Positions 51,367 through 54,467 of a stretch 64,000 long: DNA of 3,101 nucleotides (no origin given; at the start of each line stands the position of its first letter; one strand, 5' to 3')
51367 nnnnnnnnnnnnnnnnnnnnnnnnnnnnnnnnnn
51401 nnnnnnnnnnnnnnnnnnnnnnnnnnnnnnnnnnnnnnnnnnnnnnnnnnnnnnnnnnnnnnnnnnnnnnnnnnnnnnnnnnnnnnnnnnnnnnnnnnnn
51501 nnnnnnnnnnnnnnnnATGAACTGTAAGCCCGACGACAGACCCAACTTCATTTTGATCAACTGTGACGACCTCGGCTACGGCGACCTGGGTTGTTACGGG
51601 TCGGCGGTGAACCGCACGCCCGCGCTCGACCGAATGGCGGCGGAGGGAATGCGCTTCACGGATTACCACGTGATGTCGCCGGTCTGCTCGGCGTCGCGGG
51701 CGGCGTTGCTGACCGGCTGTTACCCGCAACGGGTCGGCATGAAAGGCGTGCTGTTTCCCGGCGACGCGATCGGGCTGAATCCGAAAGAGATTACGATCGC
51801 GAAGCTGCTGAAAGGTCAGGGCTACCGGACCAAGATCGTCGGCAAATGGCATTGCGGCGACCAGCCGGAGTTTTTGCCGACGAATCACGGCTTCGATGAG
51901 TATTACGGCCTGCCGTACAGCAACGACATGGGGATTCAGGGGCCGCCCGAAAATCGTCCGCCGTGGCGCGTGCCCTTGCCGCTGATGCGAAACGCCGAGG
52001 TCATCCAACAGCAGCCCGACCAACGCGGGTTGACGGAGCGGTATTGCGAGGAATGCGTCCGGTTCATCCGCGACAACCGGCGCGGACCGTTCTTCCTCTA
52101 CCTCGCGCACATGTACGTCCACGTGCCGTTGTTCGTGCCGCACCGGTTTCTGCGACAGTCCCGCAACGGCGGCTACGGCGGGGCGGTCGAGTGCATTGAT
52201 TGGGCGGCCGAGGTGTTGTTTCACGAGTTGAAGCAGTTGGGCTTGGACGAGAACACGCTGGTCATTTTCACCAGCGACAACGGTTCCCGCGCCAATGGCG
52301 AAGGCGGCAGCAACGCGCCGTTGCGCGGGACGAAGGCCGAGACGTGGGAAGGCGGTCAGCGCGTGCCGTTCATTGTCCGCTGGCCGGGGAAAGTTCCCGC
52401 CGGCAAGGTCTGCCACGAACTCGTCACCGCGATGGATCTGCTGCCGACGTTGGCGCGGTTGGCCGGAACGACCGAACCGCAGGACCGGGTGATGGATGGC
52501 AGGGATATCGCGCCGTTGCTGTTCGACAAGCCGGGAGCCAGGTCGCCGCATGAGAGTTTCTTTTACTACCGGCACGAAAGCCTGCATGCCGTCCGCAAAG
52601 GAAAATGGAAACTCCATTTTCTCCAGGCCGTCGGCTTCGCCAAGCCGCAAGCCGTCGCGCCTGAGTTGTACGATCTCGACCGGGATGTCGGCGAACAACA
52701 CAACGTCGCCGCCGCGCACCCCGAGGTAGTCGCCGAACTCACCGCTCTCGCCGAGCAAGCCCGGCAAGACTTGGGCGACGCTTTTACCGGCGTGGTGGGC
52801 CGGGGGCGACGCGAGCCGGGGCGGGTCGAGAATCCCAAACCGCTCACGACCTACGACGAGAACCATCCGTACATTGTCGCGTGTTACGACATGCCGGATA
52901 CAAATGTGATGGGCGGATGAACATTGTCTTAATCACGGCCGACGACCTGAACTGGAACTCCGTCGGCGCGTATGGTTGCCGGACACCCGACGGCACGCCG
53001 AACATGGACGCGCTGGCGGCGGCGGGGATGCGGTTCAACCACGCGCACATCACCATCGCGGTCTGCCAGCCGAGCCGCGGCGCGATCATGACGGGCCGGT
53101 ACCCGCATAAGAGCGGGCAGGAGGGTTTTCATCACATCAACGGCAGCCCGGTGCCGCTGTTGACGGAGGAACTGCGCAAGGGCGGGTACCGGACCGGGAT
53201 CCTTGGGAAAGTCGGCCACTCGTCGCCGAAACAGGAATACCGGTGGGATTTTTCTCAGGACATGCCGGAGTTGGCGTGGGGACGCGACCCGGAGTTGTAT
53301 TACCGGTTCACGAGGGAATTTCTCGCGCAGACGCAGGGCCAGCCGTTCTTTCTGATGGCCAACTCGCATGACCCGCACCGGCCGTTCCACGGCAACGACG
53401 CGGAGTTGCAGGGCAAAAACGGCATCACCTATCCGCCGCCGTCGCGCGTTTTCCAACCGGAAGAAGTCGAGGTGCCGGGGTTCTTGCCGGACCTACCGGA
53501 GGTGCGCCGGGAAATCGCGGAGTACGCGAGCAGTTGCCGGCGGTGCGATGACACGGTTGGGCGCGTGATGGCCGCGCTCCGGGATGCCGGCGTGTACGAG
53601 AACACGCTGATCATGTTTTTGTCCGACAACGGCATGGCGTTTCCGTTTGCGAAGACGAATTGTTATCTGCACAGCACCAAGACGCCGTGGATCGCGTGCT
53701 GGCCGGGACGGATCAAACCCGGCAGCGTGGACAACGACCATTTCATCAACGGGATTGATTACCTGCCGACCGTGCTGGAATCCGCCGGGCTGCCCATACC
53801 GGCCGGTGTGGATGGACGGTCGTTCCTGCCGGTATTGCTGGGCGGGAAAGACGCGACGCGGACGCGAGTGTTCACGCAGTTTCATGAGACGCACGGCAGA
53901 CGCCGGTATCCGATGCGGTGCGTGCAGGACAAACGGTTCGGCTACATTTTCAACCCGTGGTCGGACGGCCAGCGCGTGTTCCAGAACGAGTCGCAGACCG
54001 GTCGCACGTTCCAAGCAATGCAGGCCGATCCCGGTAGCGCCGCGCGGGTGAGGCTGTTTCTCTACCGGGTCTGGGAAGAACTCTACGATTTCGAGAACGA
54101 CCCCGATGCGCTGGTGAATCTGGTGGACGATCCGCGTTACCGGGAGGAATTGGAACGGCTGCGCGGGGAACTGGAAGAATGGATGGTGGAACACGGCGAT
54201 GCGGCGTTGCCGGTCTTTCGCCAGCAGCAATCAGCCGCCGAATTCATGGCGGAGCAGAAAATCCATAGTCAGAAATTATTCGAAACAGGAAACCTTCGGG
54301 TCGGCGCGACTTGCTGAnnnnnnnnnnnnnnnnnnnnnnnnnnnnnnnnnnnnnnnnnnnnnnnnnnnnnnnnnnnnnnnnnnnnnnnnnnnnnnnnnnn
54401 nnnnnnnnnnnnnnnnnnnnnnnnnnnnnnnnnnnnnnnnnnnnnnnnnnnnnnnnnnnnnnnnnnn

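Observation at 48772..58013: Run of five leaderless Cys-type sulfatases in a translationally coupled array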

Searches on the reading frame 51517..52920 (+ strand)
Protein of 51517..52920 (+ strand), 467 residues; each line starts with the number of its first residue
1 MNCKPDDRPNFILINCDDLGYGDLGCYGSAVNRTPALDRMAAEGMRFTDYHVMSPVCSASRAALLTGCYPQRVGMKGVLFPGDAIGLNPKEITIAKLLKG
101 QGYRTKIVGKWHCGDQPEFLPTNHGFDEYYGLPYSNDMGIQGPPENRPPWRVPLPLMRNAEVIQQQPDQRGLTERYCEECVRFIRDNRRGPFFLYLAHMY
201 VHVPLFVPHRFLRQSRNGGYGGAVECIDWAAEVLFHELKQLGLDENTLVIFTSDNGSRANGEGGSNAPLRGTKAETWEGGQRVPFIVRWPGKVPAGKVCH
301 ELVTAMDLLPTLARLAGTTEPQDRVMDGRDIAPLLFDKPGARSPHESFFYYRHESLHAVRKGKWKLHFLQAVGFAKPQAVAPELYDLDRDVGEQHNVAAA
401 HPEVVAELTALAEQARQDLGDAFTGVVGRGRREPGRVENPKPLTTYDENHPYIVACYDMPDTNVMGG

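Call 5: search_protein_families(library=pfam, proteins=[window:51517-52920:+])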
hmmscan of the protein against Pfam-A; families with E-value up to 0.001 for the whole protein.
window:51517-52920:+ (467 aa): 4 families
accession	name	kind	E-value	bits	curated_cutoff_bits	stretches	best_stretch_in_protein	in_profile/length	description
PF00884.28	Sulfatase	-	4.7e-62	210.4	25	1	9-317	1-300/301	Sulfatase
PF14707.11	Sulfatase_C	-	4.5e-14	53.6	30.9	1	343-419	1-96/127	C-terminal region of aryl-sulfatase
PF16347.10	SGSH_C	-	5.3e-14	53.1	29.3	1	277-410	12-146/154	N-sulphoglucosamine sulphohydrolase, C-terminal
PF01663.27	Phosphodiest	-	5.3e-05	23.4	23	0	220-257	184-221/342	Type I phosphodiesterase / nucleotide pyrophosphatase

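Call 23: search_solved_structures(query=window:51517-52920:+, max_evalue=1e-10)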
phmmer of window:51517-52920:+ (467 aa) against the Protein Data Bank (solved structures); distinct sequences matched with E-value up to 1e-10: 79 (the best 60 are shown).
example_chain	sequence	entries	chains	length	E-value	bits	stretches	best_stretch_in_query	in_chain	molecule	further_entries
1e2s_P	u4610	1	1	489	1.1e-81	278.3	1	9-412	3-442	Arylsulfatase A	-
1e1z_P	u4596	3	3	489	1.2e-81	278.2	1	9-412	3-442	Arylsulfatase A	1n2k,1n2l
1e3c_P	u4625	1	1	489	1.4e-81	278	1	9-412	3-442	Arylsulfatase A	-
8eg3_A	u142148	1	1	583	2.5e-81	277.2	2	156-360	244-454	Steryl-sulfatase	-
1p49_A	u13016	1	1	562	2.6e-81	277.1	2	156-360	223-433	STERYL-SULFATASE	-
1e33_P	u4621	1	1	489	3.1e-81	276.9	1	9-412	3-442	Arylsulfatase A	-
1auk_A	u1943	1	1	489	3.5e-81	276.7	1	9-412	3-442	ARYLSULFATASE A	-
4fdi_A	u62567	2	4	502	2.1e-74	254.3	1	8-369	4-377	N-acetylgalactosamine-6-sulfatase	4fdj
9fo1_A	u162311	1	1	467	3.4e-66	227.2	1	4-416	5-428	k-carrageenan sulfatase S1_16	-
6prm_A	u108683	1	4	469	5.5e-65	223.3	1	7-406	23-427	exo-4S-kappa carrageenan S1 sulfatase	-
6psm_A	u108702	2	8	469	1.3e-63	218.7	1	7-406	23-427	exo-4S-kappa carrageenan S1 sulfatase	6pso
6bia_A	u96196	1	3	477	3.9e-63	217.2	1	6-409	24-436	Sulfatase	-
7stt_A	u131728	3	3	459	1e-62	215.8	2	8-214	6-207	N-acetylgalactosamine-6-sulfatase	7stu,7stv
6b0k_A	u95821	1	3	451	2.7e-61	211.1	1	8-409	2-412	Iota-carrageenan sulfatase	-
6b0j_A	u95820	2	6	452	2.7e-61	211.1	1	8-409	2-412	Iota-carrageenan sulfatase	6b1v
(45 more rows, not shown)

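Call 54: search_protein_families(library=ncbifam, proteins=[window:51517-52920:+], max_evalue=0.00001)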
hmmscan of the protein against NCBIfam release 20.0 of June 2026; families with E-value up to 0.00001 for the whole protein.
window:51517-52920:+ (467 aa): 5 families
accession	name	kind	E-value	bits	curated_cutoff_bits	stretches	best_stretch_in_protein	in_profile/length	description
NF010322.0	PRK13759.1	equivalog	3.4e-40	138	481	2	213-400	264-439/486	arylsulfatase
TIGR03417.1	chol_sulfatase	equivalog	3.6e-36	125.1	433.45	2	209-417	245-438/500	choline-sulfatase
NF045661.1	HdlasePehA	equivalog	2.2e-22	79.4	900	2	212-415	277-481/506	phosphoric/sulfuric ester hydrolase PehA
NF052527.1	Mn_arylsulf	exception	2.3e-21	76.3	850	2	8-113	1-103/479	manganese-dependent arylsulfatase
NF053595.1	LptchSynLtaSGpos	equivalog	3.5e-07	29.2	970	1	224-331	434-540/626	lipoteichoic acid synthase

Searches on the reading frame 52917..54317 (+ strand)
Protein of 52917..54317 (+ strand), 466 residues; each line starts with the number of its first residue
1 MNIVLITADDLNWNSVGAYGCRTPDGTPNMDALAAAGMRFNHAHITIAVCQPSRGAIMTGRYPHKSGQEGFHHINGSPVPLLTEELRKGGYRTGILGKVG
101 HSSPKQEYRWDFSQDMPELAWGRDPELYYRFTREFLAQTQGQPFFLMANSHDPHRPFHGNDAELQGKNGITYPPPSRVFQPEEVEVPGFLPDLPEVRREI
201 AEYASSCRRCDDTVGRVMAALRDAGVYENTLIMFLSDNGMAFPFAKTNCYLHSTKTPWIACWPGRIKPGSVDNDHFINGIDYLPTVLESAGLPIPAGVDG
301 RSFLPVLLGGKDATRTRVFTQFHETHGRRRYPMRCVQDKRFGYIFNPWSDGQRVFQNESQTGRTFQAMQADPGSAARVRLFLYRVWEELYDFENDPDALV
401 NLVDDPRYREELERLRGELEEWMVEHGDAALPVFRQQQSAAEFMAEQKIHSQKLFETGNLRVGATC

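Call 5: search_protein_families(library=pfam, proteins=[window:52917-54317:+])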
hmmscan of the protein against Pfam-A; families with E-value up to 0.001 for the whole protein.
window:52917-54317:+ (466 aa): 3 families
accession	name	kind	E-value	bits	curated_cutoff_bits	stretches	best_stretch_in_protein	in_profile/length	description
PF00884.28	Sulfatase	-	1.1e-39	137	25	1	2-291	2-300/301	Sulfatase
PF16347.10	SGSH_C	-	7e-19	68.9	29.3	1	244-343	6-106/154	N-sulphoglucosamine sulphohydrolase, C-terminal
PF01663.27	Phosphodiest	-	5.6e-10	39.8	23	1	4-241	2-222/342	Type I phosphodiesterase / nucleotide pyrophosphatase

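Call 24: search_solved_structures(query=window:52917-54317:+, max_evalue=1e-10)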
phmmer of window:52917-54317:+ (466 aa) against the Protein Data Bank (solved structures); distinct sequences matched with E-value up to 1e-10: 82 (the best 60 are shown).
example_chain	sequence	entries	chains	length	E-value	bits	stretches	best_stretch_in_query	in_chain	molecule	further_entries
4mhx_A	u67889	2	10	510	5.3e-54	186.8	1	2-428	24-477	N-sulphoglucosamine sulphohydrolase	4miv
7stt_A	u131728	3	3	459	3.2e-37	131.4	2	203-321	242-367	N-acetylgalactosamine-6-sulfatase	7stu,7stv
9bb9_A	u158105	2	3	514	9.4e-37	129.9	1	2-428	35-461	S1_8A sulfatase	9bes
9bes_B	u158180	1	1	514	3.1e-35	124.9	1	2-428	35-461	S1_8A Sulfatase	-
9bbd_A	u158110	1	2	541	6.6e-32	113.9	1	2-429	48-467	S1_8B sulfatase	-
9bef_A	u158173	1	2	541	1.6e-30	109.3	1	2-429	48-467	S1_8B sulfatase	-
7snj_A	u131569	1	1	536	7.4e-30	107.1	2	202-429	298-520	Arylsulfatase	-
7sno_A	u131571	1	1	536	9.8e-30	106.7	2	202-429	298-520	Arylsulfatase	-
9s8y_A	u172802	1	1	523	2.7e-29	105.3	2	202-341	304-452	Sulfatase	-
7ebp_A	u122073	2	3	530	4.3e-29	104.6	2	202-334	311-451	Sulfatase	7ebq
7lha_A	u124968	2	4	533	4.5e-29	104.6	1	197-428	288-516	Exo-L-galactose-6-sulfatase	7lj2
7oz8_AAA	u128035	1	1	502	4.8e-28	101.2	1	202-316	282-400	Choline-sulfatase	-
7p24_AAA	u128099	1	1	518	5.9e-27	97.6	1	197-327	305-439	Mucin-desulfating sulfatase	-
1e2s_P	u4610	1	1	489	7.5e-26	93.9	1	2-98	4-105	Arylsulfatase A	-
1e1z_P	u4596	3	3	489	1e-25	93.5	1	2-98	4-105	Arylsulfatase A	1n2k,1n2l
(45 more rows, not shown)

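Call 54: search_protein_families(library=ncbifam, proteins=[window:52917-54317:+], max_evalue=0.00001)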
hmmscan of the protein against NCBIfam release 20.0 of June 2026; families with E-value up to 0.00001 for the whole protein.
window:52917-54317:+ (466 aa): 4 families
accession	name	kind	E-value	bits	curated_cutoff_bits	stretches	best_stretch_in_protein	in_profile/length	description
NF010322.0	PRK13759.1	equivalog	3.4e-43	147.9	481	2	140-362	198-431/486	arylsulfatase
NF045661.1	HdlasePehA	equivalog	2e-29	102.6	900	1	195-322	276-408/506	phosphoric/sulfuric ester hydrolase PehA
TIGR03417.1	chol_sulfatase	equivalog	2.1e-27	96.2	433.45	2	2-107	4-109/500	choline-sulfatase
NF052527.1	Mn_arylsulf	exception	1e-17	64.3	850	2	2-101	3-102/479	manganese-dependent arylsulfatase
